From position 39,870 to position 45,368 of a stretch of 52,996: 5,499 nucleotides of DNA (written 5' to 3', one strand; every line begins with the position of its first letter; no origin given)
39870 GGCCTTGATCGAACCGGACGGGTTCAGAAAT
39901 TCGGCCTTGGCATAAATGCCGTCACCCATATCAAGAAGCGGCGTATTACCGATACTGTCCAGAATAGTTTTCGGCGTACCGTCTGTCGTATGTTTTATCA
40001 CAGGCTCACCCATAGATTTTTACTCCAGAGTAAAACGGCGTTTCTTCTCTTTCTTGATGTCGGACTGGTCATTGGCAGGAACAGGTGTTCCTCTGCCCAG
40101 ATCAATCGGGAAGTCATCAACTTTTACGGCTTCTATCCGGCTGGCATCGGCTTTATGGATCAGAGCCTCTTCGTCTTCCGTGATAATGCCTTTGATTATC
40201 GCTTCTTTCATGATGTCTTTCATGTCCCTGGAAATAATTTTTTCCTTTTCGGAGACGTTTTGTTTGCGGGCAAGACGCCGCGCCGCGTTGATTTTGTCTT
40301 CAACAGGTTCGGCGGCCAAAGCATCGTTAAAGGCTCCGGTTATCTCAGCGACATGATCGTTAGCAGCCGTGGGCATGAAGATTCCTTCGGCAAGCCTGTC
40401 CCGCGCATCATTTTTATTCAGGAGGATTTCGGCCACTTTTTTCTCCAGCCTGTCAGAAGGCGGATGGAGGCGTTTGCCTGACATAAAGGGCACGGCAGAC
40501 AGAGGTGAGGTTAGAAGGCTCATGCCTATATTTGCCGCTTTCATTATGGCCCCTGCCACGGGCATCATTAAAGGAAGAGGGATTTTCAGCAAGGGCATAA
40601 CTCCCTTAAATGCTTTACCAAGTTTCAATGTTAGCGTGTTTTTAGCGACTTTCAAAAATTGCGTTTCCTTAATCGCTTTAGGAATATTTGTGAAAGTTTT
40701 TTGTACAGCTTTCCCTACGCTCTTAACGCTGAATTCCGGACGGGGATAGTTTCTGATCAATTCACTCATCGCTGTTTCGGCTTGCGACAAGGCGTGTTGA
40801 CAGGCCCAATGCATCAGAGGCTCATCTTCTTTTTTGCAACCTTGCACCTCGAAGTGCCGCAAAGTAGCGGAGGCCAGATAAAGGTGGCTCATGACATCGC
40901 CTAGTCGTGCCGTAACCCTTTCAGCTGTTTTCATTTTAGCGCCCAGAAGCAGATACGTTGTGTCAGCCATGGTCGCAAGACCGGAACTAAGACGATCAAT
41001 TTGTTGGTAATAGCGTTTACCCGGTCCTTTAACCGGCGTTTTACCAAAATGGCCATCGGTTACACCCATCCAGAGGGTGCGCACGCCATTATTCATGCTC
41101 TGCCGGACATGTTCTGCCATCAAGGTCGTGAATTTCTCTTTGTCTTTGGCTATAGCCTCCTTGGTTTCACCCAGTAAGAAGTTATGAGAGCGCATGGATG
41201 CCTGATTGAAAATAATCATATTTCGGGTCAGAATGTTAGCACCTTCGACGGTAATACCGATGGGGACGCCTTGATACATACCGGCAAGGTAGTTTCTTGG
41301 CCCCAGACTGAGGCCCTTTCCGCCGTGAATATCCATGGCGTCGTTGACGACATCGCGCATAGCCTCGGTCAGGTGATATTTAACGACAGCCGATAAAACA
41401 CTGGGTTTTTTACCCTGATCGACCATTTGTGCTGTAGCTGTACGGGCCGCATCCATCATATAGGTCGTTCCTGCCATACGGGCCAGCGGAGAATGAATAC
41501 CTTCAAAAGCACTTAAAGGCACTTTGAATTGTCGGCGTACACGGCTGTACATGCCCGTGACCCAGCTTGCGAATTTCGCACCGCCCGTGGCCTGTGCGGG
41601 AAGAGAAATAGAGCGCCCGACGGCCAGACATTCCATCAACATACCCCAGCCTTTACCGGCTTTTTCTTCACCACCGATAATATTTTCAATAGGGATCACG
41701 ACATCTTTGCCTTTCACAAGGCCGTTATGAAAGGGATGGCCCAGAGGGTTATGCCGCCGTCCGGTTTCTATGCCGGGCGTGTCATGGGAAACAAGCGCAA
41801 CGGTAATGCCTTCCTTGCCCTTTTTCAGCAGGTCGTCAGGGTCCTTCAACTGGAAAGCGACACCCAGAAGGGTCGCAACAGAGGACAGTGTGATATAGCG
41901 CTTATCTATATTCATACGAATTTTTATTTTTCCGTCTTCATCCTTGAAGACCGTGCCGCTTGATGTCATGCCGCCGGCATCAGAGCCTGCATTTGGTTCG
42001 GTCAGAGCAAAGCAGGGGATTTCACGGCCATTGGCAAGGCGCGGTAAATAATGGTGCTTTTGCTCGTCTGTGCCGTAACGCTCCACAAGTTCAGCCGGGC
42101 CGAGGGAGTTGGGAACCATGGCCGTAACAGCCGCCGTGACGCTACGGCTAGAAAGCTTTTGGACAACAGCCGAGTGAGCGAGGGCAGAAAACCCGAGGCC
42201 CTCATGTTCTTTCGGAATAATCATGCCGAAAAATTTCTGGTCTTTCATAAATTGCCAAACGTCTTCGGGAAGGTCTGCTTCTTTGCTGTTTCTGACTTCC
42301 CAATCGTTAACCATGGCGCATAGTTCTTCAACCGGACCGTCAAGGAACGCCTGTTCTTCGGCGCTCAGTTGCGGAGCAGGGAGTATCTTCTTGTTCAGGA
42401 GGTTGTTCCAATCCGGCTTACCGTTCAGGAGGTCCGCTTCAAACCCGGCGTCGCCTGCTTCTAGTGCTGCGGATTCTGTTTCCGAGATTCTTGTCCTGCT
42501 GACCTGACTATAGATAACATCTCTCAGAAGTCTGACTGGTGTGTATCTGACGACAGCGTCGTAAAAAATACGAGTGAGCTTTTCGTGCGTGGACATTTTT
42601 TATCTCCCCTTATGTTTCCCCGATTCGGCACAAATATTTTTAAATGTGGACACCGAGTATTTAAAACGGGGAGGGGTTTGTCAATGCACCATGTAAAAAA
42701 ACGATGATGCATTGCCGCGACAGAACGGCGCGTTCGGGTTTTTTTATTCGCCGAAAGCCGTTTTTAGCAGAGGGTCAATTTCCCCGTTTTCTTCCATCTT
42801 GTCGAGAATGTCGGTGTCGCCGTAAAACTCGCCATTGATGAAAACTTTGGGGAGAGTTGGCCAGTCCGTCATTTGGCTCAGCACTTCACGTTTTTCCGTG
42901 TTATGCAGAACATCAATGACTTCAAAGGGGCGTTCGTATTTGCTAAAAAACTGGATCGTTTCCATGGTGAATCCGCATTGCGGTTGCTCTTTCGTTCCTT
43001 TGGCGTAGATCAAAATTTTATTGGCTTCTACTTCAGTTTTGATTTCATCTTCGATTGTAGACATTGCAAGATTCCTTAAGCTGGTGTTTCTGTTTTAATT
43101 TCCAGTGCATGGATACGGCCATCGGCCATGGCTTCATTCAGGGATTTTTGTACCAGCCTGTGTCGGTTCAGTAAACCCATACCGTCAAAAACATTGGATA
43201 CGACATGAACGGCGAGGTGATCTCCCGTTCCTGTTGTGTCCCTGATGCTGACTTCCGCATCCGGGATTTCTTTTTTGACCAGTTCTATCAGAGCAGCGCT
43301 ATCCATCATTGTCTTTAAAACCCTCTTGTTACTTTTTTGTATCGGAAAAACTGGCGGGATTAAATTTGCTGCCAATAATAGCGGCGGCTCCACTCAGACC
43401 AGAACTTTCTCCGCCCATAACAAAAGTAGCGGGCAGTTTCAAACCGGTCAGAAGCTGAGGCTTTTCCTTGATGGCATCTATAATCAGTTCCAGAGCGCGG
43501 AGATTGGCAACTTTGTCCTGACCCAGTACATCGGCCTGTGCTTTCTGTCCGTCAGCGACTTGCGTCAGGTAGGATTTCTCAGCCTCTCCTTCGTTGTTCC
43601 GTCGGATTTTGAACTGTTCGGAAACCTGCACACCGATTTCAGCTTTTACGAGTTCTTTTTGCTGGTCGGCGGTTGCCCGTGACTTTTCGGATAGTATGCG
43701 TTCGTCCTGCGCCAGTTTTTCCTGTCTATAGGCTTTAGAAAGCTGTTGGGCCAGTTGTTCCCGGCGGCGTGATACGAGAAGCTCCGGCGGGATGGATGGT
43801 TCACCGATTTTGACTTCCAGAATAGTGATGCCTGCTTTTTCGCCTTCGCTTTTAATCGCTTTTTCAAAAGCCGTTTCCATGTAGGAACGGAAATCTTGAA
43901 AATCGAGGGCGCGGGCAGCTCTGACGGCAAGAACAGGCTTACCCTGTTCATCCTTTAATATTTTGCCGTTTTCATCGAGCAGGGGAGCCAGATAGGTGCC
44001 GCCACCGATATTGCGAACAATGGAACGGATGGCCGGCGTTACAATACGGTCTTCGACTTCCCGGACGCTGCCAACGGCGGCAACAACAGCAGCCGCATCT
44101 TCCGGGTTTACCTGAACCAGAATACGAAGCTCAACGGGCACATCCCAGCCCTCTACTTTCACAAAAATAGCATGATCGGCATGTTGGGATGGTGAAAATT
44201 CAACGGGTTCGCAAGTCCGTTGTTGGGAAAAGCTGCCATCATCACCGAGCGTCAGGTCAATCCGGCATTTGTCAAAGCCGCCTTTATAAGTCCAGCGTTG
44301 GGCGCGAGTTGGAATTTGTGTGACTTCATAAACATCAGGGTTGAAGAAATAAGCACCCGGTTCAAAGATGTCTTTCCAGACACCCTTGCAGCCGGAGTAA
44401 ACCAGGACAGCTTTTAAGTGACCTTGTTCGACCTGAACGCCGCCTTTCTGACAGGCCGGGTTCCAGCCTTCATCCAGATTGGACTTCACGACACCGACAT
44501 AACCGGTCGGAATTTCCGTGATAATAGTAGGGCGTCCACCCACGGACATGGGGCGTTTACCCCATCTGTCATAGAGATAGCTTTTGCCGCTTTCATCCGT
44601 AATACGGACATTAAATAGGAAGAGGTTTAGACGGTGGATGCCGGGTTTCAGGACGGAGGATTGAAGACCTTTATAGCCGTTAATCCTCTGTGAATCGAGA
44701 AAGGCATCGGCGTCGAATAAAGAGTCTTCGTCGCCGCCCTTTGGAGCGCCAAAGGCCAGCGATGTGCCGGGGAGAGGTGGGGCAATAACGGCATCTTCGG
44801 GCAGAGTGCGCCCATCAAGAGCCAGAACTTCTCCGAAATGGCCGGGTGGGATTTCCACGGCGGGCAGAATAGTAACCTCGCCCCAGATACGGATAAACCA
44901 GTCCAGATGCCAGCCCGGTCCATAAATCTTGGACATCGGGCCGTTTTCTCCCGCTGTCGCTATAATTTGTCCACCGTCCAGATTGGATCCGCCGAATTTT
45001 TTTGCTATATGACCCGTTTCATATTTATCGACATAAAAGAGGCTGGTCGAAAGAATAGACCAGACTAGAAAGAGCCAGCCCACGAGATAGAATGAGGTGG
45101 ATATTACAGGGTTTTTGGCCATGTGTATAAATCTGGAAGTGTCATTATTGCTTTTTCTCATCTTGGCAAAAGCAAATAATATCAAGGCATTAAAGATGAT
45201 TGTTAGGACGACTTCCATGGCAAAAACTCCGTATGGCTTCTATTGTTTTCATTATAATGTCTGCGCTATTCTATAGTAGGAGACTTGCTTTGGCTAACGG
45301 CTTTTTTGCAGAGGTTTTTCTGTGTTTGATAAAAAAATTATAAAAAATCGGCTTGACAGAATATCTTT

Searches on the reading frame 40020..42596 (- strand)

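Call 54: search_protein_families(library=pfam, proteins=[window:40020-42596:-], max_evalue=0.00001)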
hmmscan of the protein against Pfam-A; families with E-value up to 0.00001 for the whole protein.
window:40020-42596:- (858 aa): 4 families
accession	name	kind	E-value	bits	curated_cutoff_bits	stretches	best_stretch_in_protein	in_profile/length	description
PF09317.16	ACDH_C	-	1.8e-79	267.8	25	2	468-621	1-158/284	Acyl-CoA dehydrogenase, C-terminal, bacterial type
PF00441.29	Acyl-CoA_dh_1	-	1.1e-19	71.5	22.4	1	314-461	1-145/150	Acyl-CoA dehydrogenase, C-terminal domain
PF02771.21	Acyl-CoA_dh_N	-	7.5e-19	68.6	22.9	1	93-190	20-112/113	Acyl-CoA dehydrogenase, N-terminal domain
PF02770.24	Acyl-CoA_dh_M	-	1.2e-12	48.2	33.3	1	195-290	1-87/97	Acyl-CoA dehydrogenase, middle domain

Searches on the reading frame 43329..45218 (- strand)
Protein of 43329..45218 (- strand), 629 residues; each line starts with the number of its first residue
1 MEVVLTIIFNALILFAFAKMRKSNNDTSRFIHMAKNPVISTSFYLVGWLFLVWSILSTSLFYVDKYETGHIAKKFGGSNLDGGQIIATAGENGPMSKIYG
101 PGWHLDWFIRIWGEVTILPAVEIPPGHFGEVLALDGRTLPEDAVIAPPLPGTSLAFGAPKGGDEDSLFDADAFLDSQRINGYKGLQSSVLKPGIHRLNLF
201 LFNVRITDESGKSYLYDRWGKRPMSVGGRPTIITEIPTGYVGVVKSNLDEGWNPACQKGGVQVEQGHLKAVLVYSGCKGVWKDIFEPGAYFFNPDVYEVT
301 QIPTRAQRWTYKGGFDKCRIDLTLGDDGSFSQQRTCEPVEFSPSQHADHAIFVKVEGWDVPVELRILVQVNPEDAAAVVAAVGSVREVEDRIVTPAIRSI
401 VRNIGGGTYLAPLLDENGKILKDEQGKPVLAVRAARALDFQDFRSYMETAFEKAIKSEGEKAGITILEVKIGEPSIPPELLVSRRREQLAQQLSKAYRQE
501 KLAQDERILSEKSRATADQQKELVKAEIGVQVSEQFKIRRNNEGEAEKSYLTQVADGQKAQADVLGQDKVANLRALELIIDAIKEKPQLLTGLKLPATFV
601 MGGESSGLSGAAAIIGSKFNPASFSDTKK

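Call 3: search_protein_families(library=pfam, proteins=[window:43329-45218:-], max_evalue=0.1)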
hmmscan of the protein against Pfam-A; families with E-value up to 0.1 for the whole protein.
window:43329-45218:- (629 aa): 1 family
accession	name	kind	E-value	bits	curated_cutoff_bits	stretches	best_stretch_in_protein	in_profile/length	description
PF01145.31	Band_7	-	9.2e-12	45.8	23.6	1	272-498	10-169/176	SPFH domain / Band 7 family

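Call 4: search_protein_families(library=ncbifam, proteins=[window:43329-45218:-], max_evalue=0.1)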
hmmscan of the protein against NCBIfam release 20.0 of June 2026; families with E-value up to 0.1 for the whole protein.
window:43329-45218:- (629 aa): 0 families

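Call 56: search_protein_families(library=padloc, proteins=[window:43329-45215:-], max_evalue=0.01)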
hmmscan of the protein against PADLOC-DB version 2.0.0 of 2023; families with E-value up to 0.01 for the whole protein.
window:43329-45215:- (628 aa): 0 families
